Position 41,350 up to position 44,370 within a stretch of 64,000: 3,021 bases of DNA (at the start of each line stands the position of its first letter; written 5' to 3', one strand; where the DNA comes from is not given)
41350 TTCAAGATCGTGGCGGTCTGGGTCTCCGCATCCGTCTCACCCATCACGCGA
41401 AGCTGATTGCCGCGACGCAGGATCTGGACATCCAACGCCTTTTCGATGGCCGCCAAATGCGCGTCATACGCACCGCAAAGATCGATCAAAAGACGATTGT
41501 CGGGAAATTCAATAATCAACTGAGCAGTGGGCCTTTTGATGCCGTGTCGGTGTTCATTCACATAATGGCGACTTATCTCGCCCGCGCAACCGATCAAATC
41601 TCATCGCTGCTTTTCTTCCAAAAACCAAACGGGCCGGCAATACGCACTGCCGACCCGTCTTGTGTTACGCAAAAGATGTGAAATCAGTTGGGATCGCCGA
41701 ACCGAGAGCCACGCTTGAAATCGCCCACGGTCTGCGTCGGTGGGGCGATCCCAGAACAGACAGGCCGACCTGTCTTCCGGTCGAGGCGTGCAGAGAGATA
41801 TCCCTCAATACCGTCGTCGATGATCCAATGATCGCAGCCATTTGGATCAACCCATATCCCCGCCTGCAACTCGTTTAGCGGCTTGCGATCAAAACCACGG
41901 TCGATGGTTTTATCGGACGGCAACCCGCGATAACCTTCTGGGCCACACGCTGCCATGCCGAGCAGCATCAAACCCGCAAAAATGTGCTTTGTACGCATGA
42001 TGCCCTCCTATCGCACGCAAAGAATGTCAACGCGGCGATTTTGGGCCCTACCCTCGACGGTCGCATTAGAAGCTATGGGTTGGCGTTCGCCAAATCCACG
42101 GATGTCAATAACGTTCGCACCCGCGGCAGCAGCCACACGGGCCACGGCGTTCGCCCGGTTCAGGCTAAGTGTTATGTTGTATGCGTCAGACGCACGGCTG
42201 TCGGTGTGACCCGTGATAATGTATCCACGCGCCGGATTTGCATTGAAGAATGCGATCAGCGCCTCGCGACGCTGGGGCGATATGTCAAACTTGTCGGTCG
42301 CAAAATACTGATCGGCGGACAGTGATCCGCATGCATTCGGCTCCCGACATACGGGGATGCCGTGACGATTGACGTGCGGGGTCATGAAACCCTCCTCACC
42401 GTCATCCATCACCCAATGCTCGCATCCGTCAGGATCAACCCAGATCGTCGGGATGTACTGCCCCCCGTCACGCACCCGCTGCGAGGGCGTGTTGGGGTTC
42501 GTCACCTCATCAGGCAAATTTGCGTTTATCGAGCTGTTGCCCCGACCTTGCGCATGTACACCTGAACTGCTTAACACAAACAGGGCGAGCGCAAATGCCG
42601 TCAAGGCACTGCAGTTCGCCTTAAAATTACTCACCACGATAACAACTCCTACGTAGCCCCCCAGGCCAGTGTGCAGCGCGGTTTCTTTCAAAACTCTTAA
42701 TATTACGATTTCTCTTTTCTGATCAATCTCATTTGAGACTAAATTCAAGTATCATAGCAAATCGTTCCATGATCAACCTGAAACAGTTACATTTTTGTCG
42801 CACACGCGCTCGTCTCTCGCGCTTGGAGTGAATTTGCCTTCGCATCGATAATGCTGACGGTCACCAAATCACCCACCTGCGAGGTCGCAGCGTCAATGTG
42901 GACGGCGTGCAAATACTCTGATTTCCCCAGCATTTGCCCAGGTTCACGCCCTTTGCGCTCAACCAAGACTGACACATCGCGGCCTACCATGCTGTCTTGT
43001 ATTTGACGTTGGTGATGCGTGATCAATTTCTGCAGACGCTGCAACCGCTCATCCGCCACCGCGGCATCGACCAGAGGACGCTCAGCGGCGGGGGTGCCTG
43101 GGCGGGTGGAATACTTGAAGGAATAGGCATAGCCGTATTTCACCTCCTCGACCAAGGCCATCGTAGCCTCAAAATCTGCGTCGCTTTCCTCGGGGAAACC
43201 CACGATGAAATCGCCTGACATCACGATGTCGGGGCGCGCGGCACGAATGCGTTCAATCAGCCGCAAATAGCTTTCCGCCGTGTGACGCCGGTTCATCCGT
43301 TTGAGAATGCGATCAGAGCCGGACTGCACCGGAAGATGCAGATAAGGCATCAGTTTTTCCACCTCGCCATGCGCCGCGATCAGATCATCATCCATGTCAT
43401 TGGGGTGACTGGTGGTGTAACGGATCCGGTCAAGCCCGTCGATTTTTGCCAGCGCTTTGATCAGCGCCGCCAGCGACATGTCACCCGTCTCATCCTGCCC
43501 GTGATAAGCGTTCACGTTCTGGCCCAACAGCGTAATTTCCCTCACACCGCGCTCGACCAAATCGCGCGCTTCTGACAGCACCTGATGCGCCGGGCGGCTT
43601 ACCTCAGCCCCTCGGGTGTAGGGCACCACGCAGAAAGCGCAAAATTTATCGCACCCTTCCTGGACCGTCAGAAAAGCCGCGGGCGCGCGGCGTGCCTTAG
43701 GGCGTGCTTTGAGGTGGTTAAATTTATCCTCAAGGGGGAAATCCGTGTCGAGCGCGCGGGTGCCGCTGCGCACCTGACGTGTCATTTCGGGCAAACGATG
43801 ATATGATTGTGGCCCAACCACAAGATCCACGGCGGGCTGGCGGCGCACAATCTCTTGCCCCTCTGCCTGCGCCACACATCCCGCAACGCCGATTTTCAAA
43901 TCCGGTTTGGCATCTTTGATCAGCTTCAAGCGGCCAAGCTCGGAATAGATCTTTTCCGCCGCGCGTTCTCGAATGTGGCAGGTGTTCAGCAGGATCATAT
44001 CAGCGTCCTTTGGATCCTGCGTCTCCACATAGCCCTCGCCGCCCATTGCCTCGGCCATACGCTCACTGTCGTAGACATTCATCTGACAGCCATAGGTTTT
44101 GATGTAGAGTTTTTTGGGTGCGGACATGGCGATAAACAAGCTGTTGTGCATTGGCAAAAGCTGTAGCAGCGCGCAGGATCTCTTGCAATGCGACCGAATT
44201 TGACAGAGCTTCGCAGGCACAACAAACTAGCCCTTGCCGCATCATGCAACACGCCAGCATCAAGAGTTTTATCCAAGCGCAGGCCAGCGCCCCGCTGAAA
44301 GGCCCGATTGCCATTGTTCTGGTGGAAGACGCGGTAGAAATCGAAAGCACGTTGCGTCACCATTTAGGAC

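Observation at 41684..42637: Lipoprotein and OmpA protein share an unnamed two-Cys module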

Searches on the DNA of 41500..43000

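Call 83: search_rna_families(source=window, start=41500, end=43000, threshold=evalue, max_evalue=1)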
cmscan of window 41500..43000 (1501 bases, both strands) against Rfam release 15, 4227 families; matches with E-value up to 1: 1.
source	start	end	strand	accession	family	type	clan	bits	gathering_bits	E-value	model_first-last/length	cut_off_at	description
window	41621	41666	-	RF00711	mir-449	Gene; miRNA;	CL00087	20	60.4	0.28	1-86/86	no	mir-449 microRNA precursor family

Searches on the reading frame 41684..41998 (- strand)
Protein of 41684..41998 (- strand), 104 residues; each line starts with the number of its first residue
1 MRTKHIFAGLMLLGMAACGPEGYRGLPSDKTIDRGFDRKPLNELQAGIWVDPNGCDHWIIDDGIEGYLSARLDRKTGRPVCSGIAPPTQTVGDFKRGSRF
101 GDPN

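Call 3: search_protein_families(library=pfam, proteins=[window:41684-41998:-], max_evalue=1)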
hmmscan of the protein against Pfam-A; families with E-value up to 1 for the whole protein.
window:41684-41998:- (104 aa): 0 families

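Call 4: search_protein_families(library=ncbifam, proteins=[window:41684-41998:-], max_evalue=1)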
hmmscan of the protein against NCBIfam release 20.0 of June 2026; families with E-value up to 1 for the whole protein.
window:41684-41998:- (104 aa): 0 families

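Call 6: find_homologous_proteins(query=window:41684-41998:-)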
Query window:41684-41998:- (104 aa): 1582 proteins with E <= 0.001 among 1583 candidates; the best 120 are listed.
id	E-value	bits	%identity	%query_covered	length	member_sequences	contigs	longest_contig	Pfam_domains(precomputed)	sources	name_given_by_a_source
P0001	4.2e-60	219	100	90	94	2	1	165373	-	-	-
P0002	5.9e-49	183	77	100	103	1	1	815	-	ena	-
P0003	1.1e-43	166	71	98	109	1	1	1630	-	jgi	jgi:hypothetical protein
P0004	2.5e-41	158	68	100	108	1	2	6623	-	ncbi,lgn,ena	-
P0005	3.3e-41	158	73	98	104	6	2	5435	-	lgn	-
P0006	4.1e-41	158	67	100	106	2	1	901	-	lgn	-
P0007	7.2e-41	157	74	93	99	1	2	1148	-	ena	-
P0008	7.5e-41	157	69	100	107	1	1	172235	-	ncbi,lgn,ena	-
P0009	1.1e-40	156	67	100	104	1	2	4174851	-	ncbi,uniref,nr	ncbi:hypothetical protein [Sulfitobacter aestuariivivens]|uniref:Lipoprotein n=1 Tax=Sulfitobacter a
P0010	1.5e-40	156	69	100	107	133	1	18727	-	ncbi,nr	ncbi:MAG: hypothetical protein P1U53_07305 [Sulfitobacter sp.]|nr:hypothetical protein [Sulfitobacte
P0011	2.5e-40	155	72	99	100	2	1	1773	-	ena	-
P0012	2.9e-40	155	65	100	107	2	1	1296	-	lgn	-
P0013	5.1e-40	154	68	100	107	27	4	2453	-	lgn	-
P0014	5.8e-40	154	66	100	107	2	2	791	-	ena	-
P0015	8.1e-40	153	69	100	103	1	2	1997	-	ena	-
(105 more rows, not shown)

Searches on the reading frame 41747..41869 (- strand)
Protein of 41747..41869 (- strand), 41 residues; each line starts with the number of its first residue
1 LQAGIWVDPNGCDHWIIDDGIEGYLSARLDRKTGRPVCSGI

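Call 21: search_protein_representatives(alignment_id=A2)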
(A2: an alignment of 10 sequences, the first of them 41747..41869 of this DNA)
Query: 10 sequences, 41 profile positions. Proteins with E-value up to 0.001 (for the whole library): 260; up to 1e-10: 158; up to 1e-30: 7. The best 150 are listed.
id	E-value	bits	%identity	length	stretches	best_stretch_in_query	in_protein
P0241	2.5e-38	145.6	-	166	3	3-38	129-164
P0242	3.4e-36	138.8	-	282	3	2-39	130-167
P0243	1.0e-35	137.2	-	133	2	2-39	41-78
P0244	1.7e-34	133.3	-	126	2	2-40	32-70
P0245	1.1e-33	130.7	-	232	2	1-39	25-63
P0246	2.1e-33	129.8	-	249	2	2-40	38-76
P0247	2.9e-31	123.0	-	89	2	2-38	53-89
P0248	1.2e-30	121.0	-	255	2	1-40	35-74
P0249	3.6e-22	93.8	-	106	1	1-40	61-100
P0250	6.5e-22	93.0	-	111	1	1-40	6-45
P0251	7.3e-22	92.9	-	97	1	1-40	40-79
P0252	1.2e-21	92.1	-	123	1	1-40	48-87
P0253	1.4e-21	92.0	-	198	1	1-39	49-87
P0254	2.5e-21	91.1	-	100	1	1-40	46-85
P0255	2.9e-21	91.0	-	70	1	1-39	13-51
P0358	9.7e-15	70.1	-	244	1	1-38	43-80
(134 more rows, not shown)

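Call 23: find_related_loci(query=A2, collection=genome_contigs, flank=4000)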
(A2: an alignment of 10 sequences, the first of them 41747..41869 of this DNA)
Query A2 (41 aa) in genome_contigs; peptide patterns used: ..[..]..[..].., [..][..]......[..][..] (x = any residue, [..] = any of these).
600 stretches matched a pattern (row limit reached: there are more); 576 encode a relative of the query (tblastn E <= 1e-3); the best 80 are kept; 80 distinct loci.
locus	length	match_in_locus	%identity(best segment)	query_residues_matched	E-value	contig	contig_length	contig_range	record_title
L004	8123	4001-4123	93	1-41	6e-24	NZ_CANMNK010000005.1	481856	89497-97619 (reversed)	Uncultured Roseobacter sp. isolate 908.fasta NODE_5, whole genome shotgun sequence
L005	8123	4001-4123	90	1-41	7e-24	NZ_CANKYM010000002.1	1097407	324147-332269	Uncultured Roseobacter sp. isolate 269.fasta NODE_2, whole genome shotgun sequence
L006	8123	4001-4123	93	1-41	1e-23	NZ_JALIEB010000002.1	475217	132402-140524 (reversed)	Roseobacter sinensis strain WL0113 NODE_2_length_475217_cov_109.374534, whole genome shotgun sequence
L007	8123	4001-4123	88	1-41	3e-23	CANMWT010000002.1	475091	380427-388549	uncultured Roseobacter sp. isolate N1Y178-3Z.fasta genome assembly, contig: NODE_2, whole genome shotgun sequence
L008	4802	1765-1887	88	1-41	6e-23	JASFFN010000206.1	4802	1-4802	MAG: Roseobacter sp. isolate D0606S02metaG_Bin_68 D0606S02metaG_FD_scaffold_9701_c1, whole genome shotgun sequence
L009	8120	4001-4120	85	1-41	2e-21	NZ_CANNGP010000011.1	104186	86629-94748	Uncultured Tateyamaria sp. isolate 4-94.fasta NODE_11, whole genome shotgun sequence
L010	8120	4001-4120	88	1-41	3e-21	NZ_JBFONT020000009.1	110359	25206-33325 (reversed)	Aestuariibius sp. 2305UL40-4 NODE_9_length_110359_cov_15.387782, whole genome shotgun sequence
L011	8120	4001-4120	85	1-41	4e-21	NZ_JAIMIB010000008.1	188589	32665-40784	Roseovarius aestuarii strain KCTC 22174 R_aestuarii_Scaf8_length_188589_cov_163.381, whole genome shotgun sequence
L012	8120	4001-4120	88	1-41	4e-21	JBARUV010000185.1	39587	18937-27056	MAG: Sulfitobacter sp. isolate MFD12129_ilm_asm_bin17 k127_120693, whole genome shotgun sequence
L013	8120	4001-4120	85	1-41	4e-21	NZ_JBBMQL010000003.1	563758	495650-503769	Sulfitobacter sp. AS92 isolate_92_3, whole genome shotgun sequence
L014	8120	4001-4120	80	1-41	4e-21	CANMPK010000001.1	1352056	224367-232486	uncultured Rhodobacteraceae bacterium isolate 4-2064-3Z.fasta genome assembly, contig: NODE_1, whole genome shotgun sequ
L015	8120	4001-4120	85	1-41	4e-21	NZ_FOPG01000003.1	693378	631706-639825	Sulfitobacter dubius strain DSM 16472, whole genome shotgun sequence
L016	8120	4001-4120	85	1-41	5e-21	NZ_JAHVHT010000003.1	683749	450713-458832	Tateyamaria omphalii strain DP5N21-5 DP5N21-5_ctg003, whole genome shotgun sequence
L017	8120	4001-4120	88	1-41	6e-21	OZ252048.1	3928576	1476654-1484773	MAG: Paracoccaceae bacterium isolate 1130cd85-3028-4409-a6bb-7f41c1b7d2f9 genome assembly, chromosome: 1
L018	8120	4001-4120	85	1-41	6e-21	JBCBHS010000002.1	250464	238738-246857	MAG: Pseudomonadota bacterium isolate J06621_14 NODE_2_length_250464_cov_12.912731, whole genome shotgun sequence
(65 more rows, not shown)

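Call 34: search_solved_structures(query=A2, max_evalue=10)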
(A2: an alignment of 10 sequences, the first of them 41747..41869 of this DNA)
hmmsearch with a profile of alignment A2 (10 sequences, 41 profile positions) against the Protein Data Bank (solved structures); distinct sequences matched with E-value up to 10: 8.
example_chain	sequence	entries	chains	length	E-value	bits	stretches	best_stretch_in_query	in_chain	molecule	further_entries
6tji_A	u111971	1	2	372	0.00084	22.2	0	7-15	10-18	Cake10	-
6tjh_A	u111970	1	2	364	0.0037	20.1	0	7-15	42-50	Cake9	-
7awy_A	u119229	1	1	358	0.0077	19.1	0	7-16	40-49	Scone-R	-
6tjg_A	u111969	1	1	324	0.01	18.7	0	7-15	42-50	Cake8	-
7awz_A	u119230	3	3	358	0.018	18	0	7-16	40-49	Scone-E | SconeE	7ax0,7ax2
6tjf_A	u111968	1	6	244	0.12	15.4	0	7-15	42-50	Cake6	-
3hxj_A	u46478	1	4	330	0.22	14.5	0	7-21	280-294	Pyrrolo-quinoline quinone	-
6tje_A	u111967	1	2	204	0.48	13.4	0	7-16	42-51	Cake5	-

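Call 60: find_encoding_contigs(protein=P0246, flank=4000, max_places=3)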
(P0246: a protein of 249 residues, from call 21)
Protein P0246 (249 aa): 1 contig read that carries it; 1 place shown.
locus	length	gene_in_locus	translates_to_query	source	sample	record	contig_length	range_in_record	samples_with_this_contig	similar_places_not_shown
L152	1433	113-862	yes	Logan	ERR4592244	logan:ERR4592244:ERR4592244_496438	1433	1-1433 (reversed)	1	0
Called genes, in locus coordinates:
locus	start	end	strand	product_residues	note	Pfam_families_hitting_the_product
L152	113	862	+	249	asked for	PF00691:OmpA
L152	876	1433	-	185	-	?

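Call 61: find_encoding_contigs(protein=P0358, flank=5000, max_places=3)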
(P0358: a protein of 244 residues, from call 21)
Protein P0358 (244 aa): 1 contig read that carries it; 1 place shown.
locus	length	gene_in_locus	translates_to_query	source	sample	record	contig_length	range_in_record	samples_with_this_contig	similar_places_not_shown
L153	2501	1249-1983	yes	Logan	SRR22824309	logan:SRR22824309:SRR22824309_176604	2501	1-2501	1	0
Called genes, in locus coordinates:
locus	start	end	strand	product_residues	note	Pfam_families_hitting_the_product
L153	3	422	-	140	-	?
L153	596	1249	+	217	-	PF00691:OmpA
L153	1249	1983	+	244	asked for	PF00691:OmpA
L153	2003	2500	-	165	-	?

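Call 62: find_encoding_contigs(protein=P0242, flank=5000, max_places=3)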
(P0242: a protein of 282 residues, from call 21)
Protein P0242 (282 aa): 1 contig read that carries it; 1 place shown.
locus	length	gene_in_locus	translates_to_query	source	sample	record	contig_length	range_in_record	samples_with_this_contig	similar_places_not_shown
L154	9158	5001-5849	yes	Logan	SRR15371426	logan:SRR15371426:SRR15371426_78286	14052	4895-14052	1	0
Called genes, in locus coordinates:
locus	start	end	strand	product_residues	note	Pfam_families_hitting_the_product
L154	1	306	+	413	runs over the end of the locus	-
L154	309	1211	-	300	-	-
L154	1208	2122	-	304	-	PF08352:oligo_HPY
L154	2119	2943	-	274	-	-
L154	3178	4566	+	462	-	PF11376:DUF3179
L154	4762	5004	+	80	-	-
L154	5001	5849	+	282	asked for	PF00691:OmpA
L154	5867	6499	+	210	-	PF01810:LysE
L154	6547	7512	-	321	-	PF01471:PG_binding_1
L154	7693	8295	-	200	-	PF05494:MlaC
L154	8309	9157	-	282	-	?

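Call 63: find_encoding_contigs(protein=P0241, flank=5000, max_places=3)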
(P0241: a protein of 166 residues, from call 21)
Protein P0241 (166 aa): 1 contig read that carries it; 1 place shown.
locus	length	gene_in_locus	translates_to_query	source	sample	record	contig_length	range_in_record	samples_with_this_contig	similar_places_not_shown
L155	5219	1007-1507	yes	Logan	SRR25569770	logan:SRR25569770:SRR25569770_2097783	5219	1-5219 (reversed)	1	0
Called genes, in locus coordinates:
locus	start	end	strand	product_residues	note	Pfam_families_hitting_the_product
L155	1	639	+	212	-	?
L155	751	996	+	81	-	-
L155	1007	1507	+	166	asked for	-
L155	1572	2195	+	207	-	PF01810:LysE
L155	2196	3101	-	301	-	PF01471:PG_binding_1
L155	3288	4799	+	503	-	PF06253:MTTB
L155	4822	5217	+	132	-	?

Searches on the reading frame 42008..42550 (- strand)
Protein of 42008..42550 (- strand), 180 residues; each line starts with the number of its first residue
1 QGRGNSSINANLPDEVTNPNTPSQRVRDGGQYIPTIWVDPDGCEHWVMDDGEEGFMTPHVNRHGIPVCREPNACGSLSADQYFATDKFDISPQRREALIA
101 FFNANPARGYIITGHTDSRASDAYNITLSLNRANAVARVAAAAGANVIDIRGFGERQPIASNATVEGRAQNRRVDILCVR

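Call 75: search_solved_structures(query=window:42008-42550:-, max_evalue=1e-8, show_alignments=3)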
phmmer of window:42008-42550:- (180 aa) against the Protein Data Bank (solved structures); distinct sequences matched with E-value up to 1e-8: 31.
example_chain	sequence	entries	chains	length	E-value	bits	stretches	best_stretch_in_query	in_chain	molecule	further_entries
6jfw_A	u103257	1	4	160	2e-13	53.7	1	63-176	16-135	PA0833-PD protein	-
5u1h_A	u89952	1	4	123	2.1e-13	53.6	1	97-175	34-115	Outer membrane porin F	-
9v99_A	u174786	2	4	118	3.8e-12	49.5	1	76-176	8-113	Outer membrane beta-barrel domain-containing protein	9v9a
5wtp_A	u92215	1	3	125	6.3e-12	48.8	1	83-179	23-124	OmpA family protein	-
5wtl_A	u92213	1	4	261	7.2e-12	48.6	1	68-178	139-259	OmpA family protein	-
7rjj_A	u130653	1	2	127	1.2e-11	47.8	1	80-178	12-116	OmpA family protein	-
4zhy_B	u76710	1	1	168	1.6e-11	47.4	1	69-177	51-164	YfiB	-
9v9b_A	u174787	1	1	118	1.9e-11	47.2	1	76-176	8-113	Outer membrane beta-barrel domain-containing protein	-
2lbt_A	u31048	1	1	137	2.1e-11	47.1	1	102-177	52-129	Uncharacterized protein Rv0899/MT0922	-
2kgw_A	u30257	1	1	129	2.2e-11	47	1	103-177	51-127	Outer membrane protein A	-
2lca_A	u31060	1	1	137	2.4e-11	46.9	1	103-177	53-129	Uncharacterized protein Rv0899/MT0922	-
2l26_A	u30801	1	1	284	9.2e-11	45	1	103-177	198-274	Uncharacterized protein Rv0899/MT0922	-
5eb1_B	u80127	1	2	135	1.2e-10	44.6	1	110-177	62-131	YfiB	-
5eaz_A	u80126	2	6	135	1.2e-10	44.6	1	110-177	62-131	YfiB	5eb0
5y61_B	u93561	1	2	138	1.2e-10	44.6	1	110-177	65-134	YfiB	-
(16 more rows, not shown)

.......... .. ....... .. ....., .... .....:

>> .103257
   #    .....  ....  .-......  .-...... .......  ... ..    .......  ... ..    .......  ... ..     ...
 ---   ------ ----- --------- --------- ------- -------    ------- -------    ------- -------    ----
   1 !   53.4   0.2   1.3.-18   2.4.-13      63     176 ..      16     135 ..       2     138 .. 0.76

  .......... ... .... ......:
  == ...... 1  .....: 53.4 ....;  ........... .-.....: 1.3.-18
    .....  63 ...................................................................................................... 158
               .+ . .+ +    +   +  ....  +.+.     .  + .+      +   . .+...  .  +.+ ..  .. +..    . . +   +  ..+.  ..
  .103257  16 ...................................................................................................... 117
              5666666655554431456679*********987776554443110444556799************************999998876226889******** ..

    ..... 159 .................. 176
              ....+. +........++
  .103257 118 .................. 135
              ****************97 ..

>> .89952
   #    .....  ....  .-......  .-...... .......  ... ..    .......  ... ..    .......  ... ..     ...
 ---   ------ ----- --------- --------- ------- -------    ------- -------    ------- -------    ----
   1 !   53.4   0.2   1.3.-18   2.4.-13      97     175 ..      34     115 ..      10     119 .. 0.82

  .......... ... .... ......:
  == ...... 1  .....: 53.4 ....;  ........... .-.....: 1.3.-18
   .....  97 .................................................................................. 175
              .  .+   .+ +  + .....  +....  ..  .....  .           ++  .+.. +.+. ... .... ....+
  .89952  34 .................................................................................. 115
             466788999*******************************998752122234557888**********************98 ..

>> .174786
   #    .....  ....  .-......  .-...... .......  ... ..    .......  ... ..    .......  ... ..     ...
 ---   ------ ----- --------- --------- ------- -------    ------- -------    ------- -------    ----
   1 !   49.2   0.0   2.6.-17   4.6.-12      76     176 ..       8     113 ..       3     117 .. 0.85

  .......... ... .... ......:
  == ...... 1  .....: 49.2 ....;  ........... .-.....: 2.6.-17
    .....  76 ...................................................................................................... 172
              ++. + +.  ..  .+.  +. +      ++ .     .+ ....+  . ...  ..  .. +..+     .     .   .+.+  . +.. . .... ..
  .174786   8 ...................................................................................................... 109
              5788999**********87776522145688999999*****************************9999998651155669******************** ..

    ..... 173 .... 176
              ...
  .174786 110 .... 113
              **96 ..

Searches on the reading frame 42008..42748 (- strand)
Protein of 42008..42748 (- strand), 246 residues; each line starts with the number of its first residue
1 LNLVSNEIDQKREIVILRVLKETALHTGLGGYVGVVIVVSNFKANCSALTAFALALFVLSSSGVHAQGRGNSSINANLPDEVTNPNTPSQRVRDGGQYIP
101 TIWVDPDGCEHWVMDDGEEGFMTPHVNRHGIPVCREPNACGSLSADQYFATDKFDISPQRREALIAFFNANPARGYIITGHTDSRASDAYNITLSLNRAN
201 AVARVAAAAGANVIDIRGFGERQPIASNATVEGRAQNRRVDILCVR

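Call 3: search_protein_families(library=pfam, proteins=[window:42008-42748:-], max_evalue=1)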
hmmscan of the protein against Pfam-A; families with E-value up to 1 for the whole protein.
window:42008-42748:- (246 aa): 2 families
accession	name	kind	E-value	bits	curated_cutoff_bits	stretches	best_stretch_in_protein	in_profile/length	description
PF00691.25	OmpA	-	2.2e-13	50.8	27.2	1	148-238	1-98/98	OmpA family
PF00809.28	Pterin_bind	-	0.09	12.8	25.5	1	181-218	6-42/244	Pterin binding enzyme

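Call 4: search_protein_families(library=ncbifam, proteins=[window:42008-42748:-], max_evalue=1)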
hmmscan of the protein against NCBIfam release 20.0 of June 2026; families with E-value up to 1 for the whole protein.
window:42008-42748:- (246 aa): 38 families (the best 25 are shown)
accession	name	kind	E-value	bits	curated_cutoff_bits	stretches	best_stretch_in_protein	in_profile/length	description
NF053611.1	YiaD_Gzip_OmpA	equivalog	3.8e-25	88.8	175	1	126-243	82-205/206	YiaD family glycine zipper/OmpA-like lipoprotein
NF053585.1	OMP_LP_YfiB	equivalog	1.4e-20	73.8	128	1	174-243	88-159/163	outer membrane lipoprotein YfiB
NF053612.1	anchor_PA1041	equivalog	4.6e-19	69.3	250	1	147-243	133-234/236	PA1041 family peptidoglycan-binding anchor lipoprotein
NF053613.1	OMP_toxin_LptF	equivalog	6.4e-19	68.6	400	1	146-242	142-243/256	lipotoxin F family OmpA-related lipoprotein LptF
NF045787.1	OmpABordt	equivalog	8.3e-19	68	200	1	142-244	82-189/194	outer membrane protein OmpA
TIGR03350.1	type_VI_ompA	equivalog_domain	3.2e-15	56.3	139.8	1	177-243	64-136/137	type VI secretion system protein TssL, long form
TIGR02802.1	Pal_lipo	equivalog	1e-14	54.5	125.35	1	148-243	3-103/104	peptidoglycan-associated lipoprotein Pal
NF007804.1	PRK10510.1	equivalog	1.3e-14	54.1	307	1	178-242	148-214/219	OmpA family lipoprotein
NF007424.1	PRK09967.1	equivalog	1.5e-14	54.4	155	1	177-243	87-156/160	OmpA family protein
NF033763.1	exchanger_TraB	exception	1.9e-13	49.3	700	1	174-242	425-495/522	outer membrane exchange protein TraB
NF053607.1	CHU_0125_OmpA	equivalog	9.5e-13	47.5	620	1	148-240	534-632/639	CHU_0125 family OmpA-like outer membrane integrity protein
NF005999.0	PRK08126.1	subfamily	1.1e-11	44.2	571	1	177-245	357-431/432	hypothetical protein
NF005831.1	PRK07734.1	equivalog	5.7e-11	42.7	301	1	166-244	163-248/250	flagellar motor protein MotB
NF045788.1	Omp38Acinit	equivalog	8.3e-11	41.5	500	1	148-240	244-342/354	outer membrane protein Omp38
NF005195.1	PRK06667.1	equivalog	1.1e-10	41.8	300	1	142-244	119-235/241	flagellar motor protein MotB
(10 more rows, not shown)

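Call 8: find_homologous_proteins(query=window:42008-42637:-)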
Query window:42008-42637:- (209 aa): 3723 proteins with E <= 0.001 among 4134 candidates; the best 120 are listed.
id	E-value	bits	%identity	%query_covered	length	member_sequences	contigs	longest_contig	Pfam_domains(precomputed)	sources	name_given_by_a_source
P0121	1.6e-110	385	99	81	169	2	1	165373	PF00691.26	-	-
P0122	1.5e-95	337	63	71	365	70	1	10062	PF00691.26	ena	-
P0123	9.8e-94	331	60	71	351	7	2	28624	PF00691.26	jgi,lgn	jgi:outer membrane protein OmpA-like peptidoglycan-associated protein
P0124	5.3e-92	325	61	71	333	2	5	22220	PF00691.26,PF22234.3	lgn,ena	-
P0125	7.2e-89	315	61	71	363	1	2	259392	PF00691.26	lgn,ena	-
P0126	1.1e-88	314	59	71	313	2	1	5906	PF00691.26,PF22234.3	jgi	-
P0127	1.7e-88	314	60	71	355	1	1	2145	PF00691.26,PF12778.13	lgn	-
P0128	1.7e-85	304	59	80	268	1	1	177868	PF00691.26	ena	-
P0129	2.2e-81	290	64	95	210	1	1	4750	PF00691.26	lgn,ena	-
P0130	1.7e-77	278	66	92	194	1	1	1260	PF00691.26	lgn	-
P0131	8.4e-72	259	69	79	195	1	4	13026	PF00691.26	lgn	-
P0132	9.4e-71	256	70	77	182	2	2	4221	PF00691.26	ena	-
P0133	2.9e-70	254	65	81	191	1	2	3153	PF00691.26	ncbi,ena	-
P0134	7.9e-70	253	65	80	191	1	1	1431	PF00691.26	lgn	-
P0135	1.2e-69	252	68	77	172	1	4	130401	PF00691.26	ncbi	ncbi:MAG: OmpA family protein [Pseudomonadota bacterium]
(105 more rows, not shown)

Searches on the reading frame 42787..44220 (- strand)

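Call 20: search_protein_families(library=pfam, proteins=[window:42787-44220:-])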
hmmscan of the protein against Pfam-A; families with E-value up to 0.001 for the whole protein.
window:42787-44220:- (477 aa): 3 families
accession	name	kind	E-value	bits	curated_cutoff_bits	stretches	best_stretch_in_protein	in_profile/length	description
PF00919.26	UPF0004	-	7.9e-33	112.8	27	1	37-136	1-98/98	Uncharacterized protein family UPF0004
PF04055.27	Radical_SAM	-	1.9e-26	93.6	29.5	1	186-356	3-165/166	Radical SAM superfamily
PF01938.26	TRAM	-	1.4e-07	31.7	21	1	410-468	2-59/61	TRAM domain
